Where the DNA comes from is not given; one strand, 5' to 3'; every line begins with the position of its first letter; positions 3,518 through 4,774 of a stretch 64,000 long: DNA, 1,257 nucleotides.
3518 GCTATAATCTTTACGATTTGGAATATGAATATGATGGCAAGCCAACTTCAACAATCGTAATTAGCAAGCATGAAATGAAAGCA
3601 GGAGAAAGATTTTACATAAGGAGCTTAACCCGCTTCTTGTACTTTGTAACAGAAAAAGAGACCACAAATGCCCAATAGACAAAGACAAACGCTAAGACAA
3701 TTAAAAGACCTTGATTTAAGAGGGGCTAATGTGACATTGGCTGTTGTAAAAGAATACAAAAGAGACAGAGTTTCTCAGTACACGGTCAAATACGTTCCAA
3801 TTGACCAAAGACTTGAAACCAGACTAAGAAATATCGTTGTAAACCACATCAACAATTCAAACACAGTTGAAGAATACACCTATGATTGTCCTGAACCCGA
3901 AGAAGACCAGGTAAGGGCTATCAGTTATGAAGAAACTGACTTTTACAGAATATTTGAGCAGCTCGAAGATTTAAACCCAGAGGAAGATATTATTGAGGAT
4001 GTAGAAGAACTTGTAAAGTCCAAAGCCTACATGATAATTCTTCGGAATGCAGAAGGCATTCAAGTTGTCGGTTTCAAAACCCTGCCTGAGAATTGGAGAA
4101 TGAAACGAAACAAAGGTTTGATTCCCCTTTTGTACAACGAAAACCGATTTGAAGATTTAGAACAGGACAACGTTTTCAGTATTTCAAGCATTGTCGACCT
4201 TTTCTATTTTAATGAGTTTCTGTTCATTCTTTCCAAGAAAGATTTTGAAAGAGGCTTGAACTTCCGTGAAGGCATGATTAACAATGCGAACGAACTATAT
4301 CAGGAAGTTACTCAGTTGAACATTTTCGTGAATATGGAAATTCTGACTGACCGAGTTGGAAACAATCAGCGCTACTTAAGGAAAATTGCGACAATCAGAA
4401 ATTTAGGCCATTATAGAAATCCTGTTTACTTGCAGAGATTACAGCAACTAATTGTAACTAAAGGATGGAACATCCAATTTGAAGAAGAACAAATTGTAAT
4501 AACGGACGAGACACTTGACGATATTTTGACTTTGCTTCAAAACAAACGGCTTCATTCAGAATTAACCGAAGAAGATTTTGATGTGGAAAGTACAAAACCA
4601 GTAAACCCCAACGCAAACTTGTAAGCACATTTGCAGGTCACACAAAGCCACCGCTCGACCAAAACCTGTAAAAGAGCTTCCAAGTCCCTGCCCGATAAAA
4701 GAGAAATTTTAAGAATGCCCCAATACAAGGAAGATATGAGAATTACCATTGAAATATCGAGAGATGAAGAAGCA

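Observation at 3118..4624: Two-gene module (4-TM protein plus 318-aa soluble protein) translationally coupled to the 3' end of a type I R-M operon: Kiwa-like or a new partner system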

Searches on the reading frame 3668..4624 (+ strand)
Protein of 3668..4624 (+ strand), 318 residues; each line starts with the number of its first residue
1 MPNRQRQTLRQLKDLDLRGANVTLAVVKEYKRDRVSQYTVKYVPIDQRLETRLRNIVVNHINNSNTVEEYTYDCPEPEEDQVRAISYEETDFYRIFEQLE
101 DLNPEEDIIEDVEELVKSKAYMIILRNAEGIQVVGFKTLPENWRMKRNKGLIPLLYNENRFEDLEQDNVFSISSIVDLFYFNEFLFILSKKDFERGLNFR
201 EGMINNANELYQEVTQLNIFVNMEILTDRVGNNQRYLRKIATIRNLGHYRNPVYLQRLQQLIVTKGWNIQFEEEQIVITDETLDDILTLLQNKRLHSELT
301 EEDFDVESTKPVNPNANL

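Call 3: search_protein_families(library=pfam, proteins=[window:3668-4624:+], max_evalue=1)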
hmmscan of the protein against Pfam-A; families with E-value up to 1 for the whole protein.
window:3668-4624:+ (318 aa): 1 family
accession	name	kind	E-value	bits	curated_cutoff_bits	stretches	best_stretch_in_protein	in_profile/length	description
PF16162.10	KwaB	-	1.1e-32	114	26.3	1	117-300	3-186/186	Kiwa protein KwaB-like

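Call 4: search_protein_families(library=padloc, proteins=[window:3668-4624:+], max_evalue=1)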
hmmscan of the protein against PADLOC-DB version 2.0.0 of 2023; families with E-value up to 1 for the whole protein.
window:3668-4624:+ (318 aa): 10 families
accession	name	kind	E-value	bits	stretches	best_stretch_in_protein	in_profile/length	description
PDLC00235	KwaB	-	9.5e-116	384.6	1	1-313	1-311/312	DUF4868 domain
PDLC00237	KwaB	-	4e-63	211.8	1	7-312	3-305/306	DUF4868 domain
PDLC00224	KwaB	-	2.2e-12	45.3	1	17-292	12-285/302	DUF4868 domain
PDLC00231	KwaB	-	4.7e-12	44.1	1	21-290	20-286/305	DUF4868 domain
PDLC00230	KwaB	-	2e-11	41.9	1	33-314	36-318/322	DUF4868 domain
PDLC00223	KwaB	-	1.7e-09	35.3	1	166-291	184-313/339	DUF4868 domain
PDLC00233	KwaB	-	7.7e-09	33.2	1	32-305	30-307/320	DUF4868 domain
PDLC00236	KwaB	-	5.6e-08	30.5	1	19-243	19-241/314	DUF4868 domain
PDLC00228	KwaB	-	0.00025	18.6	1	33-303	20-287/300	DUF4868 domain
PDLC00232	KwaB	-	0.0009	16.6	1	156-301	156-309/321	DUF4868 domain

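Call 5: search_solved_structures(query=window:3668-4624:+, max_evalue=1, show_alignments=2)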
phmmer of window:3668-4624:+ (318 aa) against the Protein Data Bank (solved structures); distinct sequences matched with E-value up to 1: 2.
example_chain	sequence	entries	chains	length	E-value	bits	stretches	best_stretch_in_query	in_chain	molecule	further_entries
7szl_A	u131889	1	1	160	0.77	12.2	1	66-130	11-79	X-linked interleukin-1 receptor accessory protein-like 2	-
7fd3_A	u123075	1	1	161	0.79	12.2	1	66-130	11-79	X-linked interleukin-1 receptor accessory protein-like 2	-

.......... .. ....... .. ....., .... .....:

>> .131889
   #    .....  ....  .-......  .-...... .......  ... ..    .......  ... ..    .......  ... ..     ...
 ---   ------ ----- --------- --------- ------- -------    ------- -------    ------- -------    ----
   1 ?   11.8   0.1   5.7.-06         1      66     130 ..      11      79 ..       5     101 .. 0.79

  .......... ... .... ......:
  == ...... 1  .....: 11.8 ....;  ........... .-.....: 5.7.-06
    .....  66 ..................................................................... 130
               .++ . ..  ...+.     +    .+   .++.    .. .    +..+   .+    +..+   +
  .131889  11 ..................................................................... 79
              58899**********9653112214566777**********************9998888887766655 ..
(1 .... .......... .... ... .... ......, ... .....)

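Call 9: find_related_loci(query=window:3668-4624:+, collection=genome_contigs, flank=10000)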
Query window:3668-4624:+ (318 aa) in genome_contigs; peptide patterns used: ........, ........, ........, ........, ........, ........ (x = any residue, [..] = any of these).
37 stretches matched a pattern; 11 encode a relative of the query (tblastn E <= 1e-3); 11 distinct loci.
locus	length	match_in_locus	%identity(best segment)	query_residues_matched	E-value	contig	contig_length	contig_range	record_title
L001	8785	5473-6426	99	1-318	0e+0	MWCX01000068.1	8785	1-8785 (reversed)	MAG: Bacteroidetes bacterium ADurb.Bin174 BWY08_contig000068, whole genome shotgun sequence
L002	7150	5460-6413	97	1-318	0e+0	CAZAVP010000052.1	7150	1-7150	MAG TPA_asm: uncultured Chryseobacterium sp. isolate SRP220891_co3_210 genome assembly, contig: NODE_19170_length_7150_c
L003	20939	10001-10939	90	1-313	0e+0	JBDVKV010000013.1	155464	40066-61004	MAG: Cyclobacteriaceae bacterium isolate LC.10.F.D3_173_68 LC_10_F_D3_173_68_000000000013, whole genome shotgun sequence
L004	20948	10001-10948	88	1-316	0e+0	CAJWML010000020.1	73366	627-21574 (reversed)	MAG TPA_asm: uncultured Cryomorphaceae bacterium isolate ERR599112_bin.9_MetaBAT_v2.12.1_MAG genome assembly, contig: NO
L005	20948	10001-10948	88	1-316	0e+0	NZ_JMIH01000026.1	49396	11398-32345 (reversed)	Anditalea andensis strain LY1 Contig_26, whole genome shotgun sequence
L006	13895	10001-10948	87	1-316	0e+0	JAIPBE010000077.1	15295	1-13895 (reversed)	MAG: Saprospiraceae bacterium isolate Tobar13m-G19 Tobar13m-C3912, whole genome shotgun sequence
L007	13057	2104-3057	96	1-318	0e+0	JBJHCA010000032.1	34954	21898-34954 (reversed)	MAG: Saprospiraceae bacterium isolate SF2967_J5348.metabat2_refined.058 NODE_1309_length_34954_cov_1.419761, whole genom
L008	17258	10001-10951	83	1-317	2e-180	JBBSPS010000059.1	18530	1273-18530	MAG: Bacteroidia bacterium isolate LS6_sbin.61 LS6_sbin.61_K_151360_L_18530_cov_13.0000, whole genome shotgun sequence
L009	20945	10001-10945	88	1-315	0e+0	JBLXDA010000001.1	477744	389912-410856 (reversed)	MAG: Aequorivita sp. isolate ES18-03 S18maxbin_out.016RE.5K@1, whole genome shotgun sequence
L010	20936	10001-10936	58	1-312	1e-126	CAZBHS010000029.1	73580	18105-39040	MAG TPA_asm: uncultured Clostridia bacterium isolate binchicken_co42_202 genome assembly, contig: NODE_206_length_73580_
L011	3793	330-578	30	3-79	2e-4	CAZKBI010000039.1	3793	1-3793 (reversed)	MAG TPA_asm: uncultured Bacillales bacterium isolate binchicken_co59_545 genome assembly, contig: NODE_61297_length_3793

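Call 17: search_protein_families(library=pfam, proteins=[L007:300-1550:+, L009:11370-12878:+, L009:12875-14134:+, L009:14253-15707:+, L009:15707-18886:+, L008:11475-13796:+, L008:13789-15039:+, L005:16041-18389:+, L005:7837-8709:+, L003:7193-8344:+], max_evalue=0.01)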
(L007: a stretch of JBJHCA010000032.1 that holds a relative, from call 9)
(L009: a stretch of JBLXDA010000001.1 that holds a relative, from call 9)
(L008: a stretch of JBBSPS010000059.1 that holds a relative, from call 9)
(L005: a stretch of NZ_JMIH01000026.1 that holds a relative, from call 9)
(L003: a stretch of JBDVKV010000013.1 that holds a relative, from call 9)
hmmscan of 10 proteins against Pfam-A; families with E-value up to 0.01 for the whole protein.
L007:300-1550:+ (416 aa): 0 families

L009:11370-12878:+ (502 aa): 3 families
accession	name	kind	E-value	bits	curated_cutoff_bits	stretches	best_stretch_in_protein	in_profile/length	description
PF02384.22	N6_Mtase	-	2.5e-112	375.7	20.4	1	148-461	2-310/311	N-6 DNA Methylase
PF12161.14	HsdM_N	-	4.2e-24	86.1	24.5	1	10-136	2-135/135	HsdM N-terminal domain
PF05175.20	MTS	-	0.0014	18.7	23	1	182-283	21-112/170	Methyltransferase small domain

L009:12875-14134:+ (419 aa): 1 family
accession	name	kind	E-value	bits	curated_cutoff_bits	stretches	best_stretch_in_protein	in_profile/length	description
PF01420.25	Methylase_S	-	2e-33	116.4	22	2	220-393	1-158/168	Type I restriction modification DNA specificity domain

L009:14253-15707:+ (484 aa): 2 families
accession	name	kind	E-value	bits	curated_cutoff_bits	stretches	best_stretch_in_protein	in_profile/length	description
PF13173.12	AAA_14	-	1.1e-30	106.8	27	1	55-186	3-128/129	AAA domain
PF13635.12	DUF4143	-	5.4e-24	85.2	28.1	1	260-416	2-160/160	Domain of unknown function (DUF4143)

L009:15707-18886:+ (1059 aa): 6 families
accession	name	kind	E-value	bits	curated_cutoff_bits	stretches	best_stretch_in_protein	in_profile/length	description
PF11867.13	T1RH-like_C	-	5.9e-118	394.4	26.8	1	728-1053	1-328/329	Type I restriction enzyme HindI endonuclease subunit-like, C-terminal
PF18766.7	SWI2_SNF2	-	1.1e-78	264.4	26.7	1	294-542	1-218/221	SWI2/SNF2 ATPase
PF04313.20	HSDR_N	-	1.1e-49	169.5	25.1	1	1-199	1-188/198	Type I restriction enzyme R protein N terminus (HSDR_N)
PF22679.2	T1R_D3-like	-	5.6e-23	82.5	27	1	637-711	80-156/158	Type I restriction enzyme subunit R domain 3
PF04851.21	ResIII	-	6e-17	62.5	22.5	1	294-477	7-163/164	Type III restriction enzyme, res subunit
PF00270.35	DEAD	-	6.5e-05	23.2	26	1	325-441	22-133/167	DEAD/DEAH box helicase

L008:11475-13796:+ (773 aa): 3 families
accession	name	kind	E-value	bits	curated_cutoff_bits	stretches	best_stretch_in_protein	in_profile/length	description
PF02384.22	N6_Mtase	-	7.1e-102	341.3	20.4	1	71-390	2-310/311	N-6 DNA Methylase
PF07669.17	Eco57I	-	7.9e-09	36.3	25.3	1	158-301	8-171/171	Eco57I restriction-modification methylase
PF01170.24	UPF0020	-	0.00016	21.8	22.3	1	118-225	27-138/197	RMKL-like, methyltransferase domain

L008:13789-15039:+ (416 aa): 1 family
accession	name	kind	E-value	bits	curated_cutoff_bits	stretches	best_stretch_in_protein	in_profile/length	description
PF01420.25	Methylase_S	-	2.1e-26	93.6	22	2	224-404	1-167/168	Type I restriction modification DNA specificity domain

L005:16041-18389:+ (782 aa): 3 families
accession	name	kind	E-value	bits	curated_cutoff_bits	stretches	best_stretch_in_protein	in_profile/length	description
PF02384.22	N6_Mtase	-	1e-59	202.9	20.4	1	177-489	6-279/311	N-6 DNA Methylase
PF12161.14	HsdM_N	-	6.8e-24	85.4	24.5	1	9-149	1-135/135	HsdM N-terminal domain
PF01170.24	UPF0020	-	0.00025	21.2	22.3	1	226-321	31-140/197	RMKL-like, methyltransferase domain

L005:7837-8709:+ (290 aa): 1 family
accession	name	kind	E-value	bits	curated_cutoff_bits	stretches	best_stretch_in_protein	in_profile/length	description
PF18144.7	SMODS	-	1.9e-52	178.2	26.5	1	1-164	1-164/164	Second Messenger Oligonucleotide or Dinucleotide Synthetase domain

L003:7193-8344:+ (383 aa): 0 families

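Call 21: search_protein_families(library=ncbifam, proteins=[window:3668-4624:+, L007:300-1550:+, L001:358-2775:+], max_evalue=0.01)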
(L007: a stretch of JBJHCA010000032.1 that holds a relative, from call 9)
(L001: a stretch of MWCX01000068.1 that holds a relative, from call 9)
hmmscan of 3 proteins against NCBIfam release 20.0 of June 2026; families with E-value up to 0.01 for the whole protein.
window:3668-4624:+ (318 aa): 1 family
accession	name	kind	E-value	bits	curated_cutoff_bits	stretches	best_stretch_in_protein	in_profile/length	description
NF041623.1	KwaB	equivalog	2.8e-14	53.1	200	1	37-306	27-302/306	anti-phage protein KwaB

L007:300-1550:+ (416 aa): 0 families

L001:358-2775:+ (805 aa): 8 families
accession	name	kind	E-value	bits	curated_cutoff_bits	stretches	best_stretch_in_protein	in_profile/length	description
NF046051.1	restrict_EcoAI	equivalog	2.1e-292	972.2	550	1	16-801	2-767/768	EcoAI/FtnUII family type I restriction enzme subunit R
NF008521.0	PRK11448.1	equivalog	1.5e-53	182.2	729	1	128-545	378-813/1123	type I restriction-modification system endonuclease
NF053632.1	heli_RadD_YejH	equivalog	8e-22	77.2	720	1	168-551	3-359/573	DNA repair helicase RadD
TIGR04095.1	dnd_restrict_1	equivalog_domain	1.5e-16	60.4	600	2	294-374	136-216/451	DNA phosphorothioation system restriction enzyme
TIGR00348.1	hsdR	subfamily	6e-15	54.8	284.55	1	149-361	217-443/674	HsdR family type I site-specific deoxyribonuclease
NF010337.0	PRK13766.1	equivalog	4.3e-05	21.8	610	0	166-335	15-178/781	Hef nuclease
NF045503.1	repair_heli_XPB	equivalog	0.00014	20.5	610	0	166-211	182-227/548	DNA repair helicase XPB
TIGR00614.1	recQ_fam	subfamily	0.00044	19.2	219.8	1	409-546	207-335/470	RecQ family ATP-dependent DNA helicase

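Call 22: find_homologous_proteins(query=window:3668-4624:+, max_evalue=0.00001)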
Query window:3668-4624:+ (318 aa): 384 proteins with E <= 0.00001 among 1493 candidates; the best 120 are listed.
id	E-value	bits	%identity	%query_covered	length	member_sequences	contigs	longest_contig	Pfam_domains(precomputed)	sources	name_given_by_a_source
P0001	1.7e-199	679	98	100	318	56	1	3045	PF16162.11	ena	-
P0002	2.7e-186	636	92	100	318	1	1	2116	PF16162.11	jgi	jgi:Domain of unknown function (DUF4868)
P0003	1.7e-184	630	92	99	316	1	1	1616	PF16162.11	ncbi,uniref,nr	ncbi:hypothetical protein C9994_14545 [Marivirga lumbricoides]|uniref:DUF4868 domain-containing prot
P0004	2.1e-183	626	90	100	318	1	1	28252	PF16162.11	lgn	-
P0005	8.5e-177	605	88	99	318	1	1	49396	PF16162.11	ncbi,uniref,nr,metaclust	ncbi:Kiwa anti-phage protein KwaB-like domain-containing protein [Anditalea andensis]|uniref:DUF4868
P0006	1.3e-176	604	87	100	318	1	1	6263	PF16162.11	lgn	-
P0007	3.0e-176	603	87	99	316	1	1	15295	PF16162.11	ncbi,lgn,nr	ncbi:MAG: DUF4868 domain-containing protein [Saprospiraceae bacterium]|nr:DUF4868 domain-containing 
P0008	1.7e-175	600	85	100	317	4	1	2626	PF16162.11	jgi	-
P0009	2.0e-175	600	86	99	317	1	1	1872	PF16162.11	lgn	-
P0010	3.2e-175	600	85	99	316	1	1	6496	PF16162.11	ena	-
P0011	3.8e-174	596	85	98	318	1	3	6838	PF16162.11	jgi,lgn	jgi:hypothetical protein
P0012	4.6e-174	596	86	100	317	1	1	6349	PF16162.11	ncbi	-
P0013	2.1e-172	590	86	98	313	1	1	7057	PF16162.11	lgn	-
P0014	7.8e-171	585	86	97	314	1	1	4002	PF16162.11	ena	-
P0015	1.4e-170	584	83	100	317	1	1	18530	PF16162.11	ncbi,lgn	-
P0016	4.2e-169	579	82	98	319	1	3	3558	PF16162.11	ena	-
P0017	8.9e-169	578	84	98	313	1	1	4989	PF16162.11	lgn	-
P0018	1.1e-167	575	87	94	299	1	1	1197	PF16162.11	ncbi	ncbi:MAG: DUF4868 domain-containing protein, partial [Parapedobacter sp.]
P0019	4.0e-167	573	84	97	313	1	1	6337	PF16162.11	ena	-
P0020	3.8e-163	560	80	98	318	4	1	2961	PF16162.11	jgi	jgi:hypothetical protein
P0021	1.1e-162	558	78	98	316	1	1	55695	PF16162.11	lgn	-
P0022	9.2e-162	555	80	98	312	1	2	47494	PF16162.11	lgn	-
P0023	1.0e-161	555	79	98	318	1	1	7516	PF16162.11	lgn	-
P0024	4.2e-161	553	80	98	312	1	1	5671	PF16162.11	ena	-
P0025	7.6e-161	552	78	98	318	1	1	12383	PF16162.11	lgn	-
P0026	1.2e-160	552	81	97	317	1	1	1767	PF16162.11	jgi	jgi:hypothetical protein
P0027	6.4e-160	549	78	98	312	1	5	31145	PF16162.11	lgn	-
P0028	3.2e-159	547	80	97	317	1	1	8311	PF16162.11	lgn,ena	-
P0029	4.7e-159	546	81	97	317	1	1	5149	PF16162.11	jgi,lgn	jgi:hypothetical protein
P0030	1.2e-157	542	83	94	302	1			PF16162.11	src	-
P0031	4.4e-157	540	78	98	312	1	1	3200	PF16162.11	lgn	-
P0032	8.2e-157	539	76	98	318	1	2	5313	PF16162.11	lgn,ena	-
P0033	2.0e-156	538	78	97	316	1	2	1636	PF16162.11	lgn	-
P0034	2.4e-156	538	75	98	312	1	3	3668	PF16162.11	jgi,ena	jgi:hypothetical protein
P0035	3.5e-156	537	79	96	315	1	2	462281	PF16162.11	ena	-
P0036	5.8e-156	536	79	97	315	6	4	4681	PF16162.11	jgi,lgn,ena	-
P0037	8.6e-156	536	76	98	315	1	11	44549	PF16162.11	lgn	-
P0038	1.2e-155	535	78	97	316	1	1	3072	PF16162.11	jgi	jgi:Domain of unknown function (DUF4868)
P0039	1.6e-155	535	77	98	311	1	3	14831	PF16162.11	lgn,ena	-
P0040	1.7e-155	535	78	97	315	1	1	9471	PF16162.11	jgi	jgi:hypothetical protein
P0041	1.7e-155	535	78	97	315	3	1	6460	PF16162.11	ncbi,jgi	jgi:hypothetical protein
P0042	3.7e-155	534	76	98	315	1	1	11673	PF16162.11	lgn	-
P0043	8.8e-155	532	79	96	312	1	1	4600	PF16162.11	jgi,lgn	jgi:hypothetical protein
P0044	8.9e-155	532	77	97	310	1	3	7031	PF16162.11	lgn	-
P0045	1.5e-154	532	75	98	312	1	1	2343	PF16162.11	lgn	-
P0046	2.7e-154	531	87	87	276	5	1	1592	PF16162.11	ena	-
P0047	3.8e-154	530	77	97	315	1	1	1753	PF16162.11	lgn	-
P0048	9.8e-154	529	75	98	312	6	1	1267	PF16162.11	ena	-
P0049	1.1e-153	529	75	97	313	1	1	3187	PF16162.11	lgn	-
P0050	1.6e-153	528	77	97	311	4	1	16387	PF16162.11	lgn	-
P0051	2.0e-153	528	75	98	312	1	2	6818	PF16162.11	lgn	-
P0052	2.0e-153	528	76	98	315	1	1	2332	PF16162.11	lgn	-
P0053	2.6e-153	528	75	98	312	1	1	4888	PF16162.11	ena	-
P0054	3.7e-153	527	78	97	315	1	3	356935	PF16162.11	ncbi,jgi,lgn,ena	jgi:hypothetical protein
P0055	8.6e-153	526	79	92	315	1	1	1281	PF16162.11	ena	-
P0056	6.5e-152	523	77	97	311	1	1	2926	PF16162.11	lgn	-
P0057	8.6e-152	523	73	98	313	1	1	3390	PF16162.11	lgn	-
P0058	3.8e-151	521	77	97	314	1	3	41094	PF16162.11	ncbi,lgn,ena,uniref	ncbi:Kiwa anti-phage protein KwaB-like domain-containing protein [Flavobacterium suncheonense]|unire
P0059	6.6e-151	520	75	98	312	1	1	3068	PF16162.11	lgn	-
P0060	3.0e-150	518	76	98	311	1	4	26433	PF16162.11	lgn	-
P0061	3.2e-150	517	75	97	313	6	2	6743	PF16162.11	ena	-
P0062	7.2e-150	516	75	97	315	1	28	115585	PF16162.11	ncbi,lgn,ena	-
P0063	8.7e-150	516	75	97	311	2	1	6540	PF16162.11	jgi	-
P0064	9.6e-150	516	74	98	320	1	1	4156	PF16162.11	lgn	-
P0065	9.8e-150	516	74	97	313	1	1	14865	PF16162.11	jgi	jgi:hypothetical protein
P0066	1.1e-149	516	74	98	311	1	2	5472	PF16162.11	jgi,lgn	-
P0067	1.2e-149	516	75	96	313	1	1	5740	PF16162.11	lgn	-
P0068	1.2e-149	516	75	97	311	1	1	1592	PF16162.11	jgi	-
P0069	2.0e-149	515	75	96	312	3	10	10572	PF16162.11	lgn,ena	-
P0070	2.3e-149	515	75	97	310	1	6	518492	PF16162.11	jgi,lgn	-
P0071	2.4e-149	515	75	98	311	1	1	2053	PF16162.11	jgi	jgi:hypothetical protein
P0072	2.5e-149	515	76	92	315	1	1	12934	PF16162.11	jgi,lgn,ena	-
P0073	1.1e-148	512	74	99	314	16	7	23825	PF16162.11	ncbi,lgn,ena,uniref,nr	ncbi:Kiwa anti-phage protein KwaB-like domain-containing protein [uncultured Flavobacterium sp.]|uni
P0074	1.2e-148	512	76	98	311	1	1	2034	PF16162.11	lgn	-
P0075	5.0e-148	510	75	98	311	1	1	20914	PF16162.11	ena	-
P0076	1.8e-147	508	73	96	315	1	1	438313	PF16162.11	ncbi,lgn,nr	ncbi:MAG: DUF4868 domain-containing protein [Filimonas sp.]|nr:DUF4868 domain-containing protein [Fi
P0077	1.8e-147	508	74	98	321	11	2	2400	PF16162.11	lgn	-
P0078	2.0e-147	508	74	97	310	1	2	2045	PF16162.11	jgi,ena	jgi:hypothetical protein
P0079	2.6e-147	508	74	97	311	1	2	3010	PF16162.11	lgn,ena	-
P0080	3.0e-147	508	75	94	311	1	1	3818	PF16162.11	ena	-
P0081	4.0e-147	507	73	98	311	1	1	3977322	PF16162.11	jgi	jgi:hypothetical protein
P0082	8.3e-147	506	74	97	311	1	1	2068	PF16162.11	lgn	-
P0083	9.6e-147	506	74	97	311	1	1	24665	PF16162.11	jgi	jgi:hypothetical protein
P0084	1.1e-146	506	73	98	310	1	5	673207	PF16162.11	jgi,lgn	jgi:hypothetical protein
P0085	1.2e-146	506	75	97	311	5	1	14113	PF16162.11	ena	-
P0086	2.0e-146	505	72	97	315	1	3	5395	PF16162.11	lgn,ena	-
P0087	2.1e-146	505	73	97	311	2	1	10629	PF16162.11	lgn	-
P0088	2.9e-146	505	73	98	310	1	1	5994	PF16162.11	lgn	-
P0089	3.1e-146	504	72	100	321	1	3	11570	PF16162.11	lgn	-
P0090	3.3e-146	504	74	98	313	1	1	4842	PF16162.11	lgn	-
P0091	4.2e-146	504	74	96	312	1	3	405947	PF16162.11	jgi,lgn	jgi:hypothetical protein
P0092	1.0e-145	503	74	97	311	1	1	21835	PF16162.11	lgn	-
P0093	2.2e-145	502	72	98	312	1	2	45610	PF16162.11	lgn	-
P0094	2.5e-145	501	73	93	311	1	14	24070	PF16162.11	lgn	-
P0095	3.4e-145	501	74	91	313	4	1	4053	PF16162.11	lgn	-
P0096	4.4e-145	501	73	98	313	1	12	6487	PF16162.11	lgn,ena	-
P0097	5.6e-145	500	73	98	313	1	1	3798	PF16162.11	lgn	-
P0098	1.3e-144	499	73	95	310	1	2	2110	PF16162.11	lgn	-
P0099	1.6e-144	499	73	98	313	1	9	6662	PF16162.11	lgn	-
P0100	1.9e-144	499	73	97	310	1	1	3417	PF16162.11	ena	-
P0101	2.0e-144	498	73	98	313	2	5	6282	PF16162.11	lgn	-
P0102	2.2e-144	498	73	98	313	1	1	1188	PF16162.11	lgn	-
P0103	2.2e-144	498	73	98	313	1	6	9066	PF16162.11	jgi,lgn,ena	-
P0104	2.8e-144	498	73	97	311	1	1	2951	PF16162.11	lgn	-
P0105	3.1e-144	498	71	98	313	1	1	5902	PF16162.11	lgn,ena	-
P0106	4.1e-144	497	73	98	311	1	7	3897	PF16162.11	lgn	-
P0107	6.2e-144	497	71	98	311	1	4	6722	PF16162.11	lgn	-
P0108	7.3e-144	497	74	95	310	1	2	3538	PF16162.11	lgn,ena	-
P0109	8.5e-144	496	72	98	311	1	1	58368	PF16162.11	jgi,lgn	jgi:hypothetical protein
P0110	8.6e-144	496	72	96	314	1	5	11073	PF16162.11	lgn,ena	-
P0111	1.2e-143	496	71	97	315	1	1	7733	PF16162.11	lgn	-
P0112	1.3e-143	496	74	96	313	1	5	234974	PF16162.11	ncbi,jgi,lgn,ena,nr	ncbi:MAG TPA: DUF4868 domain-containing protein [Bacteroidales bacterium]|nr:DUF4868 domain-containi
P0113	1.5e-143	496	73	95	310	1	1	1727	PF16162.11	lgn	-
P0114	5.9e-143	494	72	97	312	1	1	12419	PF16162.11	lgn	-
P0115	7.5e-143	493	71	97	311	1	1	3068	PF16162.11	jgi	jgi:hypothetical protein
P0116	1.0e-142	493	71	98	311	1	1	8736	PF16162.11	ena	-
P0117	1.2e-142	493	73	98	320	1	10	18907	PF16162.11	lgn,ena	-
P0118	1.4e-142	492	73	94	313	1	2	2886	PF16162.11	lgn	-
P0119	1.9e-142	492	73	98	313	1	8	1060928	PF16162.11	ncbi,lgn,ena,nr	ncbi:MAG: DUF4868 domain-containing protein [Bacteroidia bacterium]|nr:DUF4868 domain-containing pro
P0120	2.4e-142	492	74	96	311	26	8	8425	PF16162.11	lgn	-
